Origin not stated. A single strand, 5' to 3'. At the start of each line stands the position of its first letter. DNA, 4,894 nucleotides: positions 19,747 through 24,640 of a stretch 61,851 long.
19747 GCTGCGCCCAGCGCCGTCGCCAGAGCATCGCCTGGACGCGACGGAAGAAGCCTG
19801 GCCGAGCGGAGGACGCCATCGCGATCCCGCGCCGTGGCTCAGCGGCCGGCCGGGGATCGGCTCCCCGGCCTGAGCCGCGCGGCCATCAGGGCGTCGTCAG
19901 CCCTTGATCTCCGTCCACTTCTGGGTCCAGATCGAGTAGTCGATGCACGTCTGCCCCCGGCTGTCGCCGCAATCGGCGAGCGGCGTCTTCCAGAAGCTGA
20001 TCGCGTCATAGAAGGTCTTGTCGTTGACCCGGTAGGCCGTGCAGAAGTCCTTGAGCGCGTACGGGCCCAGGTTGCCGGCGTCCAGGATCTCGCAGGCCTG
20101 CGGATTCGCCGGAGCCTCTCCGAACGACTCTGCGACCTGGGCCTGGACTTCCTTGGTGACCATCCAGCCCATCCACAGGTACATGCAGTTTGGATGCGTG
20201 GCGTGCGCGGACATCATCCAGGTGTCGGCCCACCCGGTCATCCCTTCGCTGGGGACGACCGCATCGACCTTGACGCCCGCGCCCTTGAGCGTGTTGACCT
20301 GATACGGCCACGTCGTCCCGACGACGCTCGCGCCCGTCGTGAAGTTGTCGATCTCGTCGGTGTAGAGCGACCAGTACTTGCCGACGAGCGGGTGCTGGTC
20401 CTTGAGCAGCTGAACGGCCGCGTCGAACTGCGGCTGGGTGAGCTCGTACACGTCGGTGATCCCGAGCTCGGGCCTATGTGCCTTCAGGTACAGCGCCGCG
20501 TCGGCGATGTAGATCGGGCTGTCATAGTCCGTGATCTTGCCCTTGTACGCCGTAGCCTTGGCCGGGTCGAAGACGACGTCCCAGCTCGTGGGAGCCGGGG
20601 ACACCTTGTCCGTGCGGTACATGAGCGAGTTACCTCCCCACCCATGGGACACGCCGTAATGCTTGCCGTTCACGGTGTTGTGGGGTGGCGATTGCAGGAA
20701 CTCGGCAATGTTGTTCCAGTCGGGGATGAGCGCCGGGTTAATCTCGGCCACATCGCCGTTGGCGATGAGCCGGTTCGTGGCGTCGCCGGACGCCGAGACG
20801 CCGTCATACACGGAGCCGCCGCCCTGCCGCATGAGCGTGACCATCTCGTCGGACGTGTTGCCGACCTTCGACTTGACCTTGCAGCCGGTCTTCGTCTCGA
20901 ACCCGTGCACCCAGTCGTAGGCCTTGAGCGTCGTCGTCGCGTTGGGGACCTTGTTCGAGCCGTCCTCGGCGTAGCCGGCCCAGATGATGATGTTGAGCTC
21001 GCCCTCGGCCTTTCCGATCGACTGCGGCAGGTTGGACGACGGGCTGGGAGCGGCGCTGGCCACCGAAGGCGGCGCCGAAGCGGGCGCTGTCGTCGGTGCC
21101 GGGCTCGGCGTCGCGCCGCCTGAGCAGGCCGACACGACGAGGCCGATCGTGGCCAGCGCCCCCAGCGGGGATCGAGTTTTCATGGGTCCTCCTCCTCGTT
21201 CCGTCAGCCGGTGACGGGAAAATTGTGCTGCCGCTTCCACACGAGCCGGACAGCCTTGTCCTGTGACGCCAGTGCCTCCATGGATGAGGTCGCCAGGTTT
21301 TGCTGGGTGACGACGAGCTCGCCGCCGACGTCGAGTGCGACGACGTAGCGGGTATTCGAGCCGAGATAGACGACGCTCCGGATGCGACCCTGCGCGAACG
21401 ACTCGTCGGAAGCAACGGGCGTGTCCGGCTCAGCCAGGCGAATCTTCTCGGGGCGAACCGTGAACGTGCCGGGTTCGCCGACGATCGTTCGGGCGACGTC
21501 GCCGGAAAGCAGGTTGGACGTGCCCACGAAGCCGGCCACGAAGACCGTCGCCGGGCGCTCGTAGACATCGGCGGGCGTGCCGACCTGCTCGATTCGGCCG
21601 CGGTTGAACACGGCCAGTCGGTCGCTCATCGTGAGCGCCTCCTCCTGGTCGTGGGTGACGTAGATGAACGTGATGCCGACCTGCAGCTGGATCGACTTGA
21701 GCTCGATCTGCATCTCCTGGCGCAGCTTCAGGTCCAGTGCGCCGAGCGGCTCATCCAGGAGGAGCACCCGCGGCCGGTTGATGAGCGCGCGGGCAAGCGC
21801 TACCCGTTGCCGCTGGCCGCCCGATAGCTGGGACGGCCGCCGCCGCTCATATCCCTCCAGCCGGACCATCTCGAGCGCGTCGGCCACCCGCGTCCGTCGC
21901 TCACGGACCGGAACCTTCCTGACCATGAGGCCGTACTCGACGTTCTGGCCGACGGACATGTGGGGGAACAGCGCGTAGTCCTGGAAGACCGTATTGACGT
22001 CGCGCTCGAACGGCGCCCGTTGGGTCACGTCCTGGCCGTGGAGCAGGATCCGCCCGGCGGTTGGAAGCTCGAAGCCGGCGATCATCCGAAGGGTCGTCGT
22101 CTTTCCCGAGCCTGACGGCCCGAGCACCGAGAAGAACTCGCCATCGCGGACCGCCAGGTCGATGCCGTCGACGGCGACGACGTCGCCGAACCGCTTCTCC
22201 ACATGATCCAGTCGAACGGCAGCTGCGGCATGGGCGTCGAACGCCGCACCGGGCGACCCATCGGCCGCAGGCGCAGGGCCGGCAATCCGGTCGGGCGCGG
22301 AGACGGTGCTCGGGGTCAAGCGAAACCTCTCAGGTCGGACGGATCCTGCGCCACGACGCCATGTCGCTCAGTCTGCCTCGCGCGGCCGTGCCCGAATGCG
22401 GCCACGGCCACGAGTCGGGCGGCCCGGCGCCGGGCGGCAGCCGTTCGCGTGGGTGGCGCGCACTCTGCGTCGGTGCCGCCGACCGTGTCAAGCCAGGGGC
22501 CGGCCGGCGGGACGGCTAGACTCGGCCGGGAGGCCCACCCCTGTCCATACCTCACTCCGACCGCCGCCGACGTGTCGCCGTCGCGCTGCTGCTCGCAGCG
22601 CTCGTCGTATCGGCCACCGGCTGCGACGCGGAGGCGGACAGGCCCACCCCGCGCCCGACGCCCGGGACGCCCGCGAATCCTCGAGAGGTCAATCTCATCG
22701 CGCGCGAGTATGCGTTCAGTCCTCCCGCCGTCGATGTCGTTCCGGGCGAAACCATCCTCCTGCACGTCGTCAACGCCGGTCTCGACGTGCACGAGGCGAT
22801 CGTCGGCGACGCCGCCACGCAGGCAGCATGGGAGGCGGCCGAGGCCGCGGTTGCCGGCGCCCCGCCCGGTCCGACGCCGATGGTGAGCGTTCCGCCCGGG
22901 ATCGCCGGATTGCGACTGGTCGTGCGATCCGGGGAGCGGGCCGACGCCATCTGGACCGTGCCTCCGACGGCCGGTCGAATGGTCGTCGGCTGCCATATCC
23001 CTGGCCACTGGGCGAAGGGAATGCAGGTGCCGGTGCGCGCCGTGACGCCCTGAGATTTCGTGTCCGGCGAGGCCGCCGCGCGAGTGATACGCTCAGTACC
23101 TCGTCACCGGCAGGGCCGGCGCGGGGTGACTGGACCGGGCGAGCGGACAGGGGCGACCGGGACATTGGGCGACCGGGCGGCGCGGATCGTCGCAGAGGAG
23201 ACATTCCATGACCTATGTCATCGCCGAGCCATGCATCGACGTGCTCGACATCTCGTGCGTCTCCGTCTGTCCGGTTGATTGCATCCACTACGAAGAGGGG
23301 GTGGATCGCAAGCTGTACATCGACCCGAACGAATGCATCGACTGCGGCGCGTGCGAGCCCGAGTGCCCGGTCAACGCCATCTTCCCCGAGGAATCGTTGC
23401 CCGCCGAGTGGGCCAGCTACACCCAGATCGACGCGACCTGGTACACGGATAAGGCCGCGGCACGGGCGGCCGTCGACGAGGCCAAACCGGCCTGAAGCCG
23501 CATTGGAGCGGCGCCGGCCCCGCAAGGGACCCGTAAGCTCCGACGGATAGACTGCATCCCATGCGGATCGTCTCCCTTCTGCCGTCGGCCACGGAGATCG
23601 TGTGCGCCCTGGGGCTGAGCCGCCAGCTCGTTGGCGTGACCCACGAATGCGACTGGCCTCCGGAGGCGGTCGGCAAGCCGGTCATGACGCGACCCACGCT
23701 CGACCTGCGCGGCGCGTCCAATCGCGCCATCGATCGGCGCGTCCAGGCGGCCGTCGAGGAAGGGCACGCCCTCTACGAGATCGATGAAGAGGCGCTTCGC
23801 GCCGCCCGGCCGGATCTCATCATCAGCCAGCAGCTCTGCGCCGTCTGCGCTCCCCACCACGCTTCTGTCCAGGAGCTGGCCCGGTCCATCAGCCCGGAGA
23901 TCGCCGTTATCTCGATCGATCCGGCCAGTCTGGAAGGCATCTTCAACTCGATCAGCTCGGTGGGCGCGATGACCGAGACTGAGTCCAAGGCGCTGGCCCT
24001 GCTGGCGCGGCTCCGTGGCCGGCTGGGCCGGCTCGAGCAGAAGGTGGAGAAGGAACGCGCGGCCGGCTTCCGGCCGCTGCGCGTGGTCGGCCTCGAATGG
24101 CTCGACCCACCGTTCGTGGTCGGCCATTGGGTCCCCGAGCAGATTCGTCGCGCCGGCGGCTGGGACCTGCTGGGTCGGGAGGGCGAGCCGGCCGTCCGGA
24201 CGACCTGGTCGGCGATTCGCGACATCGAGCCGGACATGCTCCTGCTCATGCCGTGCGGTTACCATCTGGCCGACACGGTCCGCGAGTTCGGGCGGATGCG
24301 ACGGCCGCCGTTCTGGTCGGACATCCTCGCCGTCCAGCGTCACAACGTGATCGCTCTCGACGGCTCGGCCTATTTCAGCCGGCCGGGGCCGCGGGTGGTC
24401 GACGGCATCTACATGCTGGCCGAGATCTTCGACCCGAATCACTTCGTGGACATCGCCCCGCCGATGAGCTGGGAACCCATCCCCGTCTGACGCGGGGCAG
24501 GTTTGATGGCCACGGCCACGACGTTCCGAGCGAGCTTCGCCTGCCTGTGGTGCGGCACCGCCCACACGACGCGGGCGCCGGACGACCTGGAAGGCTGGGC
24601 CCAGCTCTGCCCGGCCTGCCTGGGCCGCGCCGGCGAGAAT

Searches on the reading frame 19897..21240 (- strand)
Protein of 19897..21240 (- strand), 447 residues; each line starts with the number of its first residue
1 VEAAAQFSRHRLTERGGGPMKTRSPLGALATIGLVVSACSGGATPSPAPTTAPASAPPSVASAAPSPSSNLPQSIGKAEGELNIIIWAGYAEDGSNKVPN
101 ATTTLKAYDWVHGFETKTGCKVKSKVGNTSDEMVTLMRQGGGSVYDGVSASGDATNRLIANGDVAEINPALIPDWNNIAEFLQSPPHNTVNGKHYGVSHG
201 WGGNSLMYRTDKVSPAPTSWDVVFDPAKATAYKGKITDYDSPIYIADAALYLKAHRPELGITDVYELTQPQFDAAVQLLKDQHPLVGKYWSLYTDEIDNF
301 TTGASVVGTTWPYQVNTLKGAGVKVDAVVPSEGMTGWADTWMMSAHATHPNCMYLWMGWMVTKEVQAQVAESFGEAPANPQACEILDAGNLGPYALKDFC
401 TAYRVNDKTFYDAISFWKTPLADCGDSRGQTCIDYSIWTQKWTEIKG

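Call 10: search_protein_families(library=pfam, proteins=[window:19897-21240:-], max_evalue=0.001)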
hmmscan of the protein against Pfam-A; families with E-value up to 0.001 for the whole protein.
window:19897-21240:- (447 aa): 2 families
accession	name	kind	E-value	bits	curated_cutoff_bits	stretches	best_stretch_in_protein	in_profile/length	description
PF13416.11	SBP_bac_8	-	1.9e-22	80.8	27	1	111-382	3-265/279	Bacterial extracellular solute-binding protein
PF01547.30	SBP_bac_1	-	2.6e-10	41.2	26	1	114-367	17-307/307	Bacterial extracellular solute-binding protein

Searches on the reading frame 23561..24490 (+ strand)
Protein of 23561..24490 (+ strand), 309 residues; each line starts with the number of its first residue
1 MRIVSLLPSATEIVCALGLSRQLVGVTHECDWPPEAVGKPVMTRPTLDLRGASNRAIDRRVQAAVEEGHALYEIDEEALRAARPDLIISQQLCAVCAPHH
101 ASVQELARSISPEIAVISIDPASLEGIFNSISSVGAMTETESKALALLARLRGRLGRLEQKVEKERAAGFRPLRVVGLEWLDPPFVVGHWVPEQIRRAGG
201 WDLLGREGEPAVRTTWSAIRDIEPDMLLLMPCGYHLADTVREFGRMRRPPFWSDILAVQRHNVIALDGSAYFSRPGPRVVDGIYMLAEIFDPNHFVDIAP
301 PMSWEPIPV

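Call 10: search_protein_families(library=pfam, proteins=[window:23561-24490:+], max_evalue=0.001)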
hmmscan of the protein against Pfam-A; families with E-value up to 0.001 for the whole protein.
window:23561-24490:+ (309 aa): 1 family
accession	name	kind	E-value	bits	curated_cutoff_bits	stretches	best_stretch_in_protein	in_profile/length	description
PF01497.23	Peripla_BP_2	-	3.3e-17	63.1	27.5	1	3-268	1-233/235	Periplasmic binding protein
